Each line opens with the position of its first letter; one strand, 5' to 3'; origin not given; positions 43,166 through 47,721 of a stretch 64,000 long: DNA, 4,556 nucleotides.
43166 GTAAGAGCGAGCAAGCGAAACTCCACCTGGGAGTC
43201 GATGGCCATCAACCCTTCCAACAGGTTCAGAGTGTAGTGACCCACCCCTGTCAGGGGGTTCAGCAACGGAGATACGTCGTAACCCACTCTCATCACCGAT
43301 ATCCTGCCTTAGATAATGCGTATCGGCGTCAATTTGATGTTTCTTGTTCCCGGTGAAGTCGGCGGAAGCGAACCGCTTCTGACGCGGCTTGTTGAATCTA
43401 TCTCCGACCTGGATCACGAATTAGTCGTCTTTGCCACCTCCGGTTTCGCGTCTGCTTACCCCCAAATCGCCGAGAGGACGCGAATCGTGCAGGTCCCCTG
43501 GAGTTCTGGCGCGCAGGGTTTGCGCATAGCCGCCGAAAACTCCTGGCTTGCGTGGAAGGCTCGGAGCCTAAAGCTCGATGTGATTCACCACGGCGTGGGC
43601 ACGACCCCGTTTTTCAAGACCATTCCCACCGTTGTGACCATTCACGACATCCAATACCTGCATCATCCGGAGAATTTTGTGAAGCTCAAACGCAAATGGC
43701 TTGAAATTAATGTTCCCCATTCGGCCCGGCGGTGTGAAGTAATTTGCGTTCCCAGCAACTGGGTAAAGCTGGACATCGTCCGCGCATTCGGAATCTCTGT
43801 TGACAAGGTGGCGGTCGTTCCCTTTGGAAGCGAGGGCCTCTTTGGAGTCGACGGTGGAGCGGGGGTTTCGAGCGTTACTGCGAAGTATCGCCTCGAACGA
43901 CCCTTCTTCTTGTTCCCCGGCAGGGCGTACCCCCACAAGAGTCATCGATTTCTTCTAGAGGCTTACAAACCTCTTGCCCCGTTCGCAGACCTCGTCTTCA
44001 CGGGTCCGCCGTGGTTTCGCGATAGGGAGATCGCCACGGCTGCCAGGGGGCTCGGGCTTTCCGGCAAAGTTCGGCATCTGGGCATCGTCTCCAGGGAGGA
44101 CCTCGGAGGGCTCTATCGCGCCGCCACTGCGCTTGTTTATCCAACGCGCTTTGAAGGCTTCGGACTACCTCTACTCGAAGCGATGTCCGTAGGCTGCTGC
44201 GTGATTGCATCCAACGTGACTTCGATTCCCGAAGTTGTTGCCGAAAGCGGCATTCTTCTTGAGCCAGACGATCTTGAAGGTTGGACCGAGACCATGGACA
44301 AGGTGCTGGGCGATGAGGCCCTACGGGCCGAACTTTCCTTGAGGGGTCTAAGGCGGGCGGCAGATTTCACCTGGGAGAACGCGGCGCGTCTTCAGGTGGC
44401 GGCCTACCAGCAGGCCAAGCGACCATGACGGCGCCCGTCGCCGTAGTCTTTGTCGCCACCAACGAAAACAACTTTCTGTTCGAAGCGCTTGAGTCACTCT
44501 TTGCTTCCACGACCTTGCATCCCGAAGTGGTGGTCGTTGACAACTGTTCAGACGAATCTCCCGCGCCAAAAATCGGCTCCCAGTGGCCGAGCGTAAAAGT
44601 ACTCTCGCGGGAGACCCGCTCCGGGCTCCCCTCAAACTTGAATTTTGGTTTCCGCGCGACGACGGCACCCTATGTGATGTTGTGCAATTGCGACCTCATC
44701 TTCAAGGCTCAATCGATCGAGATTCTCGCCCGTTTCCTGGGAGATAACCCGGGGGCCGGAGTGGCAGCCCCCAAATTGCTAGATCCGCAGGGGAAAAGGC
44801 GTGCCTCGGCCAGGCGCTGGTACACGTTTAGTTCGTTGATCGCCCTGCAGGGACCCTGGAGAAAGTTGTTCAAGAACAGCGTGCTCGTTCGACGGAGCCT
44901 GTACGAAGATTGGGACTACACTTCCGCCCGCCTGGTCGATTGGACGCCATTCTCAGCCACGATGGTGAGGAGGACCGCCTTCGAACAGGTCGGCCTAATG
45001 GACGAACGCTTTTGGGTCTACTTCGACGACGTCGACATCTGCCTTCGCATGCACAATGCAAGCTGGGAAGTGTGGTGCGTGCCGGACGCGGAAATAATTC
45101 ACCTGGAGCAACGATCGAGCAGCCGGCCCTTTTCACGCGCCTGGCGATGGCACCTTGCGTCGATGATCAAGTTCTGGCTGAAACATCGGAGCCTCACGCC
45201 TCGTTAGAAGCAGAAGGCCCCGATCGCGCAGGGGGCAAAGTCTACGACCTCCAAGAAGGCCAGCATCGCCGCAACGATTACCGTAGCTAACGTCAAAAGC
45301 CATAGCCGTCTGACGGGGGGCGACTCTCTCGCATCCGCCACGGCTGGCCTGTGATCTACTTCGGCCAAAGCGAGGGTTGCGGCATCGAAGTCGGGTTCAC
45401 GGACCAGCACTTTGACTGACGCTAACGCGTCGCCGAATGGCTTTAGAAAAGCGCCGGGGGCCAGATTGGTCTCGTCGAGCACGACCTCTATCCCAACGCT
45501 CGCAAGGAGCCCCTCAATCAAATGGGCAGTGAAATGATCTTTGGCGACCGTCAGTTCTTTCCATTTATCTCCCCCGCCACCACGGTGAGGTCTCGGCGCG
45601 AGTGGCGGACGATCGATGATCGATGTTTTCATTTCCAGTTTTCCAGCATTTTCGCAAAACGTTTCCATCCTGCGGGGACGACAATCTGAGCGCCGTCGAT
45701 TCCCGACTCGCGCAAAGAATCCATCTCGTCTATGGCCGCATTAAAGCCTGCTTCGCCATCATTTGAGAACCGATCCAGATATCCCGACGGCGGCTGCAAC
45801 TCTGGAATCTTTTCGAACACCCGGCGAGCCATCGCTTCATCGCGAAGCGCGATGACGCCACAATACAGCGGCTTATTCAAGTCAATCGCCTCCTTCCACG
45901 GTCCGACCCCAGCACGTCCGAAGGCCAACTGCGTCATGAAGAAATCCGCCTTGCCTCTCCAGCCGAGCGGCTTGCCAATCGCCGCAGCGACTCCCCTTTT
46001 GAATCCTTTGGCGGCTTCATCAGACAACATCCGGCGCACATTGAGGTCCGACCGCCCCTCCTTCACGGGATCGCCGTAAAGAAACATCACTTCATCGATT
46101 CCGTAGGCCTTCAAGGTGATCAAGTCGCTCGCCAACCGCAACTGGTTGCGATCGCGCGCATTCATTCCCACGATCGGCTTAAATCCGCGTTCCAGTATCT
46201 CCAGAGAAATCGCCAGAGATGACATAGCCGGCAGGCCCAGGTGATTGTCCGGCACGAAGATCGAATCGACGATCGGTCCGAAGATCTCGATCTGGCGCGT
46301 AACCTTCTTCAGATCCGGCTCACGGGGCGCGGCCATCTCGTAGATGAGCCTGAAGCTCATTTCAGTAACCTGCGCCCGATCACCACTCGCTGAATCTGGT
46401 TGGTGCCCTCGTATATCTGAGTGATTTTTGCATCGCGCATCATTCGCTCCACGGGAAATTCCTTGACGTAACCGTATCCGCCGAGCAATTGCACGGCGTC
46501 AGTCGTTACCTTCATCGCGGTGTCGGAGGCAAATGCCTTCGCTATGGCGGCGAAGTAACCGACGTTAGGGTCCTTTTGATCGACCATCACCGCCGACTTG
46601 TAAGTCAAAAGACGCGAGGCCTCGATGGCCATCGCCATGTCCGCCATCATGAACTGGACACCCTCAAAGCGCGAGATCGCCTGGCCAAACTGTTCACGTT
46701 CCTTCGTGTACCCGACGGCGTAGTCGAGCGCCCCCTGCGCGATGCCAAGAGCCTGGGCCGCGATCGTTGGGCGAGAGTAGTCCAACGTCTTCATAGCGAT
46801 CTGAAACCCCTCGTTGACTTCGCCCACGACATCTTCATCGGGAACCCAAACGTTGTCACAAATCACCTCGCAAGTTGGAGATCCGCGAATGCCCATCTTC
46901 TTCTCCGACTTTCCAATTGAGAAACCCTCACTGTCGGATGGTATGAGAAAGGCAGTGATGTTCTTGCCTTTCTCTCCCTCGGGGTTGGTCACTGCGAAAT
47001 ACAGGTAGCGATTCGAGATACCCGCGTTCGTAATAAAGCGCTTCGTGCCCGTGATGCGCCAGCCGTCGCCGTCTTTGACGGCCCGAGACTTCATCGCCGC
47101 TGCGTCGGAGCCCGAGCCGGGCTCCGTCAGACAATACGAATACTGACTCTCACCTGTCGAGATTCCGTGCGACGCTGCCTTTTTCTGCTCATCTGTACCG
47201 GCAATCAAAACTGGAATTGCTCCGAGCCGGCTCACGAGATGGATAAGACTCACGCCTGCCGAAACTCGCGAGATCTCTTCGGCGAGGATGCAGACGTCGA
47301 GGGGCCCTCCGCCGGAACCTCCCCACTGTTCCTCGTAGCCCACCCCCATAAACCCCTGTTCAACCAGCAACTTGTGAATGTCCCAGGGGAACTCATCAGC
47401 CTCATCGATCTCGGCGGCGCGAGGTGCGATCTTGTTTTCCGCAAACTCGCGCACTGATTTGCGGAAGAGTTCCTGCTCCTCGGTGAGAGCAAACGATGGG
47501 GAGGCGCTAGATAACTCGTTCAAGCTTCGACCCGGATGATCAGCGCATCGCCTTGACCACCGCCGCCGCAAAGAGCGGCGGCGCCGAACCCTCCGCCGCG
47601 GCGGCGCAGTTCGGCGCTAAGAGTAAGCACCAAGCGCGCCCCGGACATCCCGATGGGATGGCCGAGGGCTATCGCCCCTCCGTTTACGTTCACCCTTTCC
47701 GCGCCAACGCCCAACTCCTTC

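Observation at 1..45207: Self-contained ~45-kb cell-envelope glycopolymer island: precursor synthesis, assembly, ABC export with terminal-modification reader, LCP attachment and cognate secreted enzymes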

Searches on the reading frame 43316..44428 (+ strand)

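Call 5: search_protein_families(library=pfam, proteins=[window:43316-44428:+])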
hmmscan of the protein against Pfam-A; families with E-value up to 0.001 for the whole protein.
window:43316-44428:+ (370 aa): 6 families
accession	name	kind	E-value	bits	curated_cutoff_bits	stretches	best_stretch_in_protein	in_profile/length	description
PF00534.26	Glycos_transf_1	-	1.6e-26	93.3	26.4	1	194-341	14-166/172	Glycosyl transferases group 1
PF13692.12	Glyco_trans_1_4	-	2.4e-25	89.9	27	1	196-333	2-142/142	Glycosyl transferases group 1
PF13439.12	Glyco_transf_4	-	8.8e-16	58.8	28.5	1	15-170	1-164/170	Glycosyltransferase Family 4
PF13579.12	Glyco_trans_4_4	-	4.3e-08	34.1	29.7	1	16-171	1-158/158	Glycosyl transferase 4-like domain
PF13524.12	Glyco_trans_1_2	-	4.5e-08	33.6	25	1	211-357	3-139/144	Glycosyl transferase-like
PF20706.3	GT4-conflict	-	0.00043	19.8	26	0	259-358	271-383/385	Family 4 Glycosyltransferase in conflict systems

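Call 39: search_protein_families(library=ncbifam, proteins=[window:43316-44428:+], max_evalue=0.001)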
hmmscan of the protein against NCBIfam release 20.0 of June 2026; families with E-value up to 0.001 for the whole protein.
window:43316-44428:+ (370 aa): 25 families
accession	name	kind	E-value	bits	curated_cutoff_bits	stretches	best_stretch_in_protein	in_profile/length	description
TIGR03449.1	mycothiol_MshA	equivalog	5.8e-21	74.9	462.5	1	153-368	178-404/406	D-inositol-3-phosphate glycosyltransferase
TIGR04047.1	MSMEG_0565_glyc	hypoth_equivalog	6.5e-19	68.2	259.85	1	25-366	21-373/373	MSMEG_0565 family glycosyltransferase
TIGR02149.1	glgA_Coryne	subfamily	7.1e-18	64.9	302.4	1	102-366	106-389/391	glycogen synthase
NF041010.1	glycosy_Agl16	equivalog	1.2e-14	54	575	1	119-365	113-349/352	glycosylation protein Agl16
TIGR03999.1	thiol_BshA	equivalog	4.5e-14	52.2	273.7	1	238-366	243-372/375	N-acetyl-alpha-D-glucosaminyl L-malate synthase BshA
NF050063.1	ProtGlycPglJ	equivalog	2.5e-12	46.7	500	1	150-358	155-357/363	N-acetylgalactosamine-N,N'-diacetylbacillosaminyl-diphospho-undecaprenol 4-alpha-N-acetylgalactosaminyltransferase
NF041876.1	EPS_EpsE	equivalog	4.6e-12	45.9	400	1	237-353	263-382/389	exopolysaccharide biosynthesis GT4 family glycosyltransferase EpsE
NF038229.1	Glyco4_Geo_Pelo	equivalog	1.4e-11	44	400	1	146-345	116-313/338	GPMC system family 4 glycosyltransferase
TIGR03088.1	stp2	hypoth_equivalog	1.1e-09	37.9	409.05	1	237-365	242-371/374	TIGR03088 family PEP-CTERM/XrtA system glycosyltransferase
NF053787.1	GlcN_PG_synth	equivalog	2.4e-09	36.5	480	1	138-366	142-358/361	N-acetylglucosaminyl phosphatidylglycerol synthase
NF038298.1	EPS_HpsO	equivalog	8.6e-09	34.6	575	1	280-366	299-386/388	hormogonium polysaccharide biosynthesis glycosyltransferase HpsO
TIGR04063.1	stp3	hypoth_equivalog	2.4e-08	33.3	442.05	1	129-366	150-394/397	TIGR04063 family PEP-CTERM/XrtA system glycosyltransferase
NF038295.1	EPS_HpsP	equivalog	4.6e-08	32.5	550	1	157-366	171-386/388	hormogonium polysaccharide biosynthesis glycosyltransferase HpsP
NF047880.1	glyco_SdgA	exception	8.3e-06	24.6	800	1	270-352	390-475/488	serine-aspartate repeat adhesin O-glycosyltransferase SdgA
NF050056.1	ProtGlycPglH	equivalog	1e-05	24.8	600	1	247-355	232-341/354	GalNAc-alpha-(1->4)-GalNAc-alpha-(1->3)-diNAcBac-PP-undecaprenol alpha-1,4-N-acetyl-D-galactosaminyltransferase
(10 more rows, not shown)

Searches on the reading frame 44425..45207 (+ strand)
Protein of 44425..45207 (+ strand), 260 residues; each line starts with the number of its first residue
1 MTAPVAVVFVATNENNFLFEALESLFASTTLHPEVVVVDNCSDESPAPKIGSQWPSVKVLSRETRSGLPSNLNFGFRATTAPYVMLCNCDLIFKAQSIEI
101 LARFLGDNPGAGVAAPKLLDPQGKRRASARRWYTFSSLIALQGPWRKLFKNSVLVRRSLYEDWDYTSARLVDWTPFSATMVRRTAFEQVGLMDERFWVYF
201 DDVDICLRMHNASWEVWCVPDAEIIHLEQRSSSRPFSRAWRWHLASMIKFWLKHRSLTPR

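Call 5: search_protein_families(library=pfam, proteins=[window:44425-45207:+])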
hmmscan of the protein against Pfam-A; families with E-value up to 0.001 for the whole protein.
window:44425-45207:+ (260 aa): 2 families
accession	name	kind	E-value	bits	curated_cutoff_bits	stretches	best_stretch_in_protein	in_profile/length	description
PF00535.33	Glycos_transf_2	-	5.5e-18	65.9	23.3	1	7-130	2-128/168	Glycosyl transferase family 2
PF13641.12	Glyco_tranf_2_3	-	6.2e-10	39.9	27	1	4-242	2-227/230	Glycosyltransferase like family 2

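Call 39: search_protein_families(library=ncbifam, proteins=[window:44425-45207:+], max_evalue=0.001)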
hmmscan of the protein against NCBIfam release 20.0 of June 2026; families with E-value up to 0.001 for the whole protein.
window:44425-45207:+ (260 aa): 8 families
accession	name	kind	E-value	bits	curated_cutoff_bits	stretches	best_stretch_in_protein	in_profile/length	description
TIGR03965.1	mycofact_glyco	equivalog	3e-14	52.8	280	2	171-230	226-283/467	mycofactocin biosynthesis glycosyltransferase MftF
TIGR01556.1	rhamnosyltran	subfamily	3.8e-14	52.5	200.55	1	22-227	10-201/281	rhamnosyltransferase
NF038299.1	EPS_HpsN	equivalog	3.1e-09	36.3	425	1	181-231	172-225/317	hormogonium polysaccharide biosynthesis glycosyltransferase HpsN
TIGR03937.1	PgaC_IcaA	equivalog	1e-06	28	422.3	0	4-112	46-157/407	poly-beta-1,6-N-acetyl-D-glucosamine synthase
TIGR04283.1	glyco_like_mftF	equivalog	6e-05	22.7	182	0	6-109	2-102/221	TIGR04283 family arsenosugar biosynthesis glycosyltransferase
NF038302.1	EPS_HpsE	equivalog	6e-05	22.2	300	0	198-227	194-223/307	hormogonium polysaccharide biosynthesis glycosyltransferase HpsE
NF041875.1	EPS_EpsD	equivalog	0.00014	21.3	370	0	161-238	141-218/325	exopolysaccharide biosynthesis glycosyltransferase EpsD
NF050113.1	gal_furan_GlfT1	equivalog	0.00017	21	330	0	6-53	2-49/290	galactofuranosyltransferase GlfT1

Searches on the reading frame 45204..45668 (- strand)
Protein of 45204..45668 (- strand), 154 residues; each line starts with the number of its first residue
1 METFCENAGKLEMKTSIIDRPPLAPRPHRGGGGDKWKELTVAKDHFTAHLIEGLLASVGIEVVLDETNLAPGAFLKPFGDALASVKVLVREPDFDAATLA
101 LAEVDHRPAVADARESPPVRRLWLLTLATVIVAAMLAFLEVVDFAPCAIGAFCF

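Call 6: search_protein_families(library=pfam, proteins=[window:45204-45668:-])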
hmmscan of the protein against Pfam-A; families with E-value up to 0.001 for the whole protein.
window:45204-45668:- (154 aa): 1 family
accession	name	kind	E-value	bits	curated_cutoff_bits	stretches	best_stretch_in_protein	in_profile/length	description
PF09413.15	DUF2007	-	3.2e-08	34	25.7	1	36-104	1-65/66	Putative prokaryotic signal transducing protein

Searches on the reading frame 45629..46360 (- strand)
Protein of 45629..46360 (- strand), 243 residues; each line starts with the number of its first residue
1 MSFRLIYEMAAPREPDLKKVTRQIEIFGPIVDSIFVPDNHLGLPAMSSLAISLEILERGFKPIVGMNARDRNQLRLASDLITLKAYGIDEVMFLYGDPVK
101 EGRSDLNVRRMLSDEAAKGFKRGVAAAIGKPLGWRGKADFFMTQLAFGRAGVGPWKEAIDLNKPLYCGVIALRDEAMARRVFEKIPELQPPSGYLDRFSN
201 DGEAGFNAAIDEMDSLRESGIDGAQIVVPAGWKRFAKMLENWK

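Call 6: search_protein_families(library=pfam, proteins=[window:45629-46360:-])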
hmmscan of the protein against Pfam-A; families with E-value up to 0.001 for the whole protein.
window:45629-46360:- (243 aa): 0 families

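Call 14: search_protein_families(library=ncbifam, proteins=[window:45629-46360:-], max_evalue=0.01)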
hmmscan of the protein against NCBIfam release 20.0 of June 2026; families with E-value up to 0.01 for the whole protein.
window:45629-46360:- (243 aa): 1 family
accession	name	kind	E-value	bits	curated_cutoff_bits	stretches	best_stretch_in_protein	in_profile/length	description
NF006396.0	PRK08645.1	equivalog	1.3e-15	56.5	453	1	6-103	325-424/611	bifunctional homocysteine S-methyltransferase/methylenetetrahydrofolate reductase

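Call 35: search_protein_families(library=pfam, proteins=[window:45629-46360:-], max_evalue=10)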
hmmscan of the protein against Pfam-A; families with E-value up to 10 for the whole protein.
window:45629-46360:- (243 aa): 1 family
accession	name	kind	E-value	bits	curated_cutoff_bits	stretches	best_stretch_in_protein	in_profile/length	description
PF02219.23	MTHFR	-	0.0076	16.1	24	1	56-103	67-114/287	Methylenetetrahydrofolate reductase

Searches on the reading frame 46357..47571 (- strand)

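Call 6: search_protein_families(library=pfam, proteins=[window:46357-47571:-])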
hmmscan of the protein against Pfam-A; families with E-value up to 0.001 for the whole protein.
window:46357-47571:- (404 aa): 6 families
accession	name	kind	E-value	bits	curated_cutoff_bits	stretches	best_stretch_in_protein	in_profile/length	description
PF00441.29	Acyl-CoA_dh_1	-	3.2e-49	167.4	22.4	1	253-403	1-150/150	Acyl-CoA dehydrogenase, C-terminal domain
PF02771.21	Acyl-CoA_dh_N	-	2.9e-31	108.6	22.9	1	30-141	1-113/113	Acyl-CoA dehydrogenase, N-terminal domain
PF02770.24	Acyl-CoA_dh_M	-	1.6e-25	89.5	33.3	1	146-241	2-97/97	Acyl-CoA dehydrogenase, middle domain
PF08028.16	Acyl-CoA_dh_2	-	1.2e-23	84.3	22.7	1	269-391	2-133/134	Acyl-CoA dehydrogenase, C-terminal domain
PF22924.1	ACOX_C_alpha1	-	1.3e-06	28.8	27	1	304-401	67-167/169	Acyl-CoA oxidase, C-alpha1 domain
PF11794.13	HpaB_N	-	0.00021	21.4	35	1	167-248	174-268/270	4-hydroxyphenylacetate 3-hydroxylase N terminal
